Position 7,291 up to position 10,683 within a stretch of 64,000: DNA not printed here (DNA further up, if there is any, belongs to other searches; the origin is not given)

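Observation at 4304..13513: Apparent operon coupling a TonB-dependent receptor to a periplasmic sugar-dehydrogenase/HEAT/cytochrome c fusion, a CE12-like acetylesterase and an Ig-like secreted protein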

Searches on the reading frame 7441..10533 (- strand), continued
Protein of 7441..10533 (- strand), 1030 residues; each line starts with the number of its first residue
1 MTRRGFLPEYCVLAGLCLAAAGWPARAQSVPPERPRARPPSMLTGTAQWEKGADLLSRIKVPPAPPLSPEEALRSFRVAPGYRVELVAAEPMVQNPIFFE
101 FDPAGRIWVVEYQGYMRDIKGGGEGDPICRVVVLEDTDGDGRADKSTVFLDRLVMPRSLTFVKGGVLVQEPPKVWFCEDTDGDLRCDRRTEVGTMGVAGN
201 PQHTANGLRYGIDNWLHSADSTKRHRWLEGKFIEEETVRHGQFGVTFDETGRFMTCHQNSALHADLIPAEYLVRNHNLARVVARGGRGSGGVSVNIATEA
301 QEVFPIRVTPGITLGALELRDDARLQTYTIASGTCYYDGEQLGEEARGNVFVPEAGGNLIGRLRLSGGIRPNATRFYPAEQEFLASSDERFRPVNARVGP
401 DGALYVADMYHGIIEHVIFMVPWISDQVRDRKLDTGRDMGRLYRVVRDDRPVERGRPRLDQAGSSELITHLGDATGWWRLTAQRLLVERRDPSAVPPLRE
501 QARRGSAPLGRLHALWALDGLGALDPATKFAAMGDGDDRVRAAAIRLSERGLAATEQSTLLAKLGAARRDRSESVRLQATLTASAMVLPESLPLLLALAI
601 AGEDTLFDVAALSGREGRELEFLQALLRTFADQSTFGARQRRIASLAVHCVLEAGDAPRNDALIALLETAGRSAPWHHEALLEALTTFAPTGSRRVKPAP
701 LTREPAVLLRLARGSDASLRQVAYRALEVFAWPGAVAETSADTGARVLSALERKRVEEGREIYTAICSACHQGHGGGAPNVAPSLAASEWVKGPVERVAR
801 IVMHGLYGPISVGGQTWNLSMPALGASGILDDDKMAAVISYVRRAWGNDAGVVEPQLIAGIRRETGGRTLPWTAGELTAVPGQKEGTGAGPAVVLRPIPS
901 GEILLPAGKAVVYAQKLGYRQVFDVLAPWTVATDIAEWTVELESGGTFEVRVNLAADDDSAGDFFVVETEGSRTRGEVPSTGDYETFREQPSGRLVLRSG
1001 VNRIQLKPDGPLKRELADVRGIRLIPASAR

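Call 38: fold_search(model_id=the predicted structure, library=pdb)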
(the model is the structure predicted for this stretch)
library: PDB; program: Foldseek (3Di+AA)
matches with E <= 10: 1220; with E <= 0.001: 89
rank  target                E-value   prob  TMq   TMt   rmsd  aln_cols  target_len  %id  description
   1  9pnj_B                7.5e-06  1.00  0.12  0.24   5.8       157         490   13  Crystal structure of the GH29-like fucosidase FucWf4 (released 2025-11-05)
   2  2zoo_A                9.0e-06  1.00  0.10  0.24   7.7       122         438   31  Crystal structure of nitrite reductase from Pseudoalteromonas haloplanktis TAC125 (released 2009-06-09)
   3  2vzp_B                1.2e-05  1.00  0.11  0.78   2.6       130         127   21  Atomic Resolution Structure of the C-terminal CBM35 from Amycolatopsis orientalis exo-chitosanase CsxA (released 2009-01-13)
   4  9pnk_A                1.3e-05  1.00  0.12  0.25   4.1       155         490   13  Crystal structure of the GH29-like fucosidase FucWf4 in complex with fucose (released 2025-11-05)
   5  9pnj_A                1.4e-05  1.00  0.12  0.24   5.2       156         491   13  Crystal structure of the GH29-like fucosidase FucWf4 (released 2025-11-05)
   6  9pnk_B                1.6e-05  1.00  0.12  0.25   5.2       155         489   13  Crystal structure of the GH29-like fucosidase FucWf4 in complex with fucose (released 2025-11-05)
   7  6jt5                  2.1e-05  1.00  0.21  0.47   7.6       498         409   11  Crystal structure of PQQ doamin of Pyranose Dehydrogenase from Coprinopsis cinerea: apo-from (released 2019-11-06)
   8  3zm8_A                2.2e-05  1.00  0.11  0.24   4.4       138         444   16  Crystal structure of Podospora anserina GH26-CBM35 beta-(1,4)- mannanase (released 2013-04-17)
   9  9fuk                  2.8e-05  1.00  0.10  0.23   1.5       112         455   37  CRYSTAL STRUCTURE OF NITRIC OXIDE-TREATED Q262N MUTANT OF THREE-DOMAIN HEME-CU NITRITE REDUCTASE FROM RALSTONIA PICKETTI (released 2025-07-09)
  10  8qgf                  3.5e-05  1.00  0.10  0.23   1.5       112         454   37  CRYSTAL STRUCTURE OF AS-ISOLATED M148L MUTANT OF THREE-DOMAIN HEME-CU NITRITE REDUCTASE FROM RALSTONIA PICKETTII (released 2024-09-11)
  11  2w1w_B                3.5e-05  1.00  0.11  0.73   3.9       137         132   19  Native structure of a family 35 carbohydrate binding module from Clostridium thermocellum (released 2009-01-20)
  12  9fuj                  3.7e-05  1.00  0.10  0.23   1.5       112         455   37  CRYSTAL STRUCTURE OF REDUCED F295L MUTANT OF THREE-DOMAIN HEME-CU NITRITE REDUCTASE FROM RALSTONIA PICKETTII (released 2025-07-09)
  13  9fuh                  3.8e-05  1.00  0.10  0.23   1.5       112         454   37  CRYSTAL STRUCTURE OF REDUCED WILD TYPE THREE-DOMAIN HEME-CU NITRITE REDUCTASE FROM RALSTONIA PICKETTII (released 2025-07-09)
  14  6fja                  4.0e-05  1.00  0.10  0.23   1.5       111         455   37  Crystal structure of T2D three-domain heme-Cu nitrite reductase from Ralstonia pickettii (released 2018-06-27)
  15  4ax3_A                4.0e-05  1.00  0.10  0.23   1.5       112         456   37  Structure of three-domain heme-Cu nitrite reductase from Ralstonia pickettii at 1.6 A resolution (released 2013-03-27)
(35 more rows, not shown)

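Call 42: search_protein_families(library=pfam, proteins=[L037:12894-14075:-, L031:4547-5734:-, L009:536-2023:+, L007:9101-9910:+, L007:13128-14321:+, L077:12972-14162:+, L003:5455-6510:+, L004:5602-6615:+, L006:13070-13942:+, L003:14179-15216:-], max_evalue=0.001)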
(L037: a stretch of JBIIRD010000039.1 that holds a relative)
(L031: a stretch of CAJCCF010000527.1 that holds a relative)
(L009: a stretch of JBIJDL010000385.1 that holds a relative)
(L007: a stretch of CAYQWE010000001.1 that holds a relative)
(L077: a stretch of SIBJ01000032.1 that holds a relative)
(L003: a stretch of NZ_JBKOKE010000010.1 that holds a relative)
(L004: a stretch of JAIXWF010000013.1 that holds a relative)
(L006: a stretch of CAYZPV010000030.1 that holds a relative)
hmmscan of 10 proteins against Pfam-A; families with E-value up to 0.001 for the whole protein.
L037:12894-14075:- (393 aa): 3 families
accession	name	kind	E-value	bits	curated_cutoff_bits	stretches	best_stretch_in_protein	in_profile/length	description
PF04055.27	Radical_SAM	-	3.1e-27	96.2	29.5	1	40-196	2-166/166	Radical SAM superfamily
PF13186.11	SPASM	-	2.9e-06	27.9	21.5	1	296-351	9-66/67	Iron-sulfur cluster-binding domain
PF13353.11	Fer4_12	-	0.00018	22.3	22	1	42-121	12-94/137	4Fe-4S single cluster domain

L031:4547-5734:- (395 aa): 1 family
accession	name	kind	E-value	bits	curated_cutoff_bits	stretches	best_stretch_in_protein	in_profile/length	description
PF07394.17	DUF1501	-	3.1e-136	455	27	1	3-393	16-389/390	Protein of unknown function (DUF1501)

L009:536-2023:+ (495 aa): 1 family
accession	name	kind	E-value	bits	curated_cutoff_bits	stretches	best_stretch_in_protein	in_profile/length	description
PF20254.3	DMFA2_C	-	7.8e-89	299.1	27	1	83-476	5-369/374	N,N-dimethylformamidase beta subunit-like, C-terminal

L007:9101-9910:+ (269 aa): 1 family
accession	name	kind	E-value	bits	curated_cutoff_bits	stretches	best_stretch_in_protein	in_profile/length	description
PF00701.28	DHDPS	-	2.8e-37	128.5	22.1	1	2-260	33-287/289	Dihydrodipicolinate synthetase family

L007:13128-14321:+ (397 aa): 1 family
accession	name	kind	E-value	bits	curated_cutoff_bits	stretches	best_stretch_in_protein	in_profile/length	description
PF07221.17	GlcNAc_2-epim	-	2.4e-47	162.3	23.4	1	41-375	1-336/347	N-acylglucosamine 2-epimerase (GlcNAc 2-epimerase)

L077:12972-14162:+ (396 aa): 1 family
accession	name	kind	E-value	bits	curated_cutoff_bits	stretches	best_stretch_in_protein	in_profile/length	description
PF07676.18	PD40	-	9.3e-21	73.7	20.9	2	224-254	2-30/38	WD40-like Beta Propeller Repeat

L003:5455-6510:+ (351 aa): 1 family
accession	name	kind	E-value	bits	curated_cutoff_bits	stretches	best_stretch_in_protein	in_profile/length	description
PF04773.18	FecR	-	3.5e-16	59.8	24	1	138-217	15-97/97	FecR protein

L004:5602-6615:+ (337 aa): 3 families
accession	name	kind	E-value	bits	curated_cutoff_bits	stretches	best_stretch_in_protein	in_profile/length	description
PF04773.18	FecR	-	4.4e-15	56.3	24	1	126-204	14-96/97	FecR protein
PF16220.10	DUF4880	-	2.4e-05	24.5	25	1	3-42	2-42/43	Domain of unknown function (DUF4880)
PF20789.3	4HBT_3C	-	0.00066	20.3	24.1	0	37-107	8-82/140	Acyl-CoA thioesterase C-terminal domain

L006:13070-13942:+ (290 aa): 1 family
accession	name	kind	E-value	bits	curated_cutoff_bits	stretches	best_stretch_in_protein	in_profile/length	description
PF03009.23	GDPD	-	1.1e-38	134.2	23.6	1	43-272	1-242/244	Glycerophosphoryl diester phosphodiesterase family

L003:14179-15216:- (345 aa): 3 families
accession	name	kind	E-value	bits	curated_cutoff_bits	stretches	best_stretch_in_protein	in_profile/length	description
PF22725.1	GFO_IDH_MocA_C3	-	4e-21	75.7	27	1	138-263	9-123/124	GFO/IDH/MocA C-terminal domain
PF02894.22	GFO_IDH_MocA_C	-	7.6e-17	62.3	22.9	1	139-340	6-214/218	Oxidoreductase family, C-terminal alpha/beta domain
PF01408.29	GFO_IDH_MocA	-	9.9e-08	33.1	24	1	54-121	50-119/120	Oxidoreductase family, NAD-binding Rossmann fold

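Call 46: search_protein_families(library=pfam, proteins=[L003:4931-5458:+, L004:5011-5538:+, L003:6560-7100:+, L004:6714-7250:+, L001:5295-6599:+, L001:6845-8869:+, L004:15864-18998:-, L002:9930-11525:+], max_evalue=0.01)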
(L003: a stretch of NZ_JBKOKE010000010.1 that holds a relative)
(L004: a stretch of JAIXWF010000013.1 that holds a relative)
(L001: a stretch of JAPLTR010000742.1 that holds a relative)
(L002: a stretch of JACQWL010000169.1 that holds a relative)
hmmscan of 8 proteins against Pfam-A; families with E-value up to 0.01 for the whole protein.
L003:4931-5458:+ (175 aa): 9 families
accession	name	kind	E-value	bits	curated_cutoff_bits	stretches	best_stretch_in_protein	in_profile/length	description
PF08281.18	Sigma70_r4_2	-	3.4e-16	59.1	25.7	1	113-165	2-54/54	Sigma-70, region 4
PF04542.20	Sigma70_r2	-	1.2e-10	41.5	24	1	16-80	2-69/71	Sigma-70 region 2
PF04545.22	Sigma70_r4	-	6.2e-10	38.9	24.1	1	118-165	1-48/50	Sigma-70, region 4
PF07638.17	Sigma70_ECF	-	7.8e-06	26.3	21.1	1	113-158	127-172/185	ECF sigma factor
PF13384.12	HTH_23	-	6.6e-05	23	24.6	1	131-155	12-35/50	Homeodomain-like domain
PF00196.25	GerE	-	0.00011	22.2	23.5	1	121-155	2-35/57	Bacterial regulatory proteins, luxR family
PF01381.28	HTH_3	-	0.00012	22.5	23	1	132-154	4-26/55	Helix-turn-helix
PF13412.12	HTH_24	-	0.00043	20.2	21.9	1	137-158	17-38/48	Winged helix-turn-helix DNA-binding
PF13560.12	HTH_31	-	0.0007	20.3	27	1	131-158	8-35/64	Helix-turn-helix domain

L004:5011-5538:+ (175 aa): 10 families
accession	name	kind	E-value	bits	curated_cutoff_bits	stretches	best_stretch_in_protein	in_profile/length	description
PF08281.18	Sigma70_r4_2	-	2.3e-16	59.6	25.7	1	114-165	3-54/54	Sigma-70, region 4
PF04545.22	Sigma70_r4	-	9.6e-11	41.5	24.1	1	118-165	1-48/50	Sigma-70, region 4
PF04542.20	Sigma70_r2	-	2.9e-09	37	24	1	17-80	3-69/71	Sigma-70 region 2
PF07638.17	Sigma70_ECF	-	5.9e-06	26.7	21.1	1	111-158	122-172/185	ECF sigma factor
PF00196.25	GerE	-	5e-05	23.3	23.5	1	121-156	2-36/57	Bacterial regulatory proteins, luxR family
PF13384.12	HTH_23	-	9.3e-05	22.6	24.6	1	131-155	12-35/50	Homeodomain-like domain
PF13412.12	HTH_24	-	0.00037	20.4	21.9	1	137-158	17-38/48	Winged helix-turn-helix DNA-binding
PF01381.28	HTH_3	-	0.00054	20.4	23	1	132-154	4-26/55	Helix-turn-helix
PF13560.12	HTH_31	-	0.0027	18.4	27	1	131-156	8-33/64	Helix-turn-helix domain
PF13936.12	HTH_38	-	0.0075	16.4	27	0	134-155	17-38/44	Helix-turn-helix domain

L003:6560-7100:+ (180 aa): 3 families
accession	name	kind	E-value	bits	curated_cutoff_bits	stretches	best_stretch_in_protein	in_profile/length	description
PF13620.12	CarboxypepD_reg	-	1.5e-06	28.8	32.3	1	137-180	2-48/82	Carboxypeptidase regulatory-like domain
PF13715.12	CarbopepD_reg_2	-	3.3e-05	24.3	32.2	1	138-179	2-43/88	CarboxypepD_reg-like domain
PF07660.19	STN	-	0.002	18.3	28.4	1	60-98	3-42/52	Secretin and TonB N terminus short domain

L004:6714-7250:+ (179 aa): 2 families
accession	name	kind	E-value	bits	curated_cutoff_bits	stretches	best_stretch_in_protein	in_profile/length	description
PF13620.12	CarboxypepD_reg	-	1.4e-08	35.4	32.3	1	135-179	1-48/82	Carboxypeptidase regulatory-like domain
PF13715.12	CarbopepD_reg_2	-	3.3e-06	27.5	32.2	1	136-176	1-41/88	CarboxypepD_reg-like domain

L001:5295-6599:+ (434 aa): 3 families
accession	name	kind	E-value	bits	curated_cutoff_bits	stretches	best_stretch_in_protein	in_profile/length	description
PF19051.5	GFO_IDH_MocA_C2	-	1e-29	104.3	23.3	1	216-432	42-253/254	Oxidoreductase family, C-terminal alpha/beta domain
PF01408.29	GFO_IDH_MocA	-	7.8e-19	69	24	1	46-177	1-119/120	Oxidoreductase family, NAD-binding Rossmann fold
PF22725.1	GFO_IDH_MocA_C3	-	5.3e-05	23.7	27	0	186-336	1-106/124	GFO/IDH/MocA C-terminal domain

L001:6845-8869:+ (674 aa): 5 families
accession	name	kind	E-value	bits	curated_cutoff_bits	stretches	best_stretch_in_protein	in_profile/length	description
PF13646.12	HEAT_2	-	2.1e-17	63.6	27.7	3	197-282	1-87/88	HEAT repeats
PF00754.31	F5_F8_type_C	-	2.8e-10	40.8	28.2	1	561-669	10-124/127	F5/8 type C domain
PF02985.28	HEAT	-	1.1e-08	35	23.5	0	322-350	2-30/31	HEAT repeat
PF22633.2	F5_F8_type_C_2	-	8.3e-07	30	27.8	1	567-653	1-89/91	NedA-like, galactose-binding domain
PF13513.12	HEAT_EZ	-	1.4e-05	26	27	0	70-98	27-55/55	HEAT-like repeat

L004:15864-18998:- (1044 aa): 6 families
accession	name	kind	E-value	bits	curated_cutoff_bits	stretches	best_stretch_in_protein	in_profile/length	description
PF13540.12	RCC1_2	-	1.6e-30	104.5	22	4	546-571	1-26/30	Regulator of chromosome condensation (RCC1) repeat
PF25390.1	WD40_RLD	-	3.2e-29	102.8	150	1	425-647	31-326/363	RCC1-like domain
PF05548.17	Peptidase_M11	-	0.0059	16.1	21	0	107-230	42-155/303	Gametolysin peptidase M11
PF13688.12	Reprolysin_5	-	0.0062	17.2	27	0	200-225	132-157/196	Metallo-peptidase family M12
PF16655.11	PhoD_N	-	0.0071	17.3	30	0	706-764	16-82/90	PhoD-like phosphatase, N-terminal domain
PF13574.12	Reprolysin_2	-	0.0083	16.5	27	0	210-228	126-144/195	Metallo-peptidase family M12B Reprolysin-like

L002:9930-11525:+ (531 aa): 2 families
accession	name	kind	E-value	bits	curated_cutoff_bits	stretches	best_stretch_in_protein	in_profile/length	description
PF07969.17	Amidohydro_3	-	8.9e-24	85.2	29.7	1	70-507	3-471/472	Amidohydrolase family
PF01979.26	Amidohydro_1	-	1.8e-10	41.1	25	1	433-484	275-323/345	Amidohydrolase family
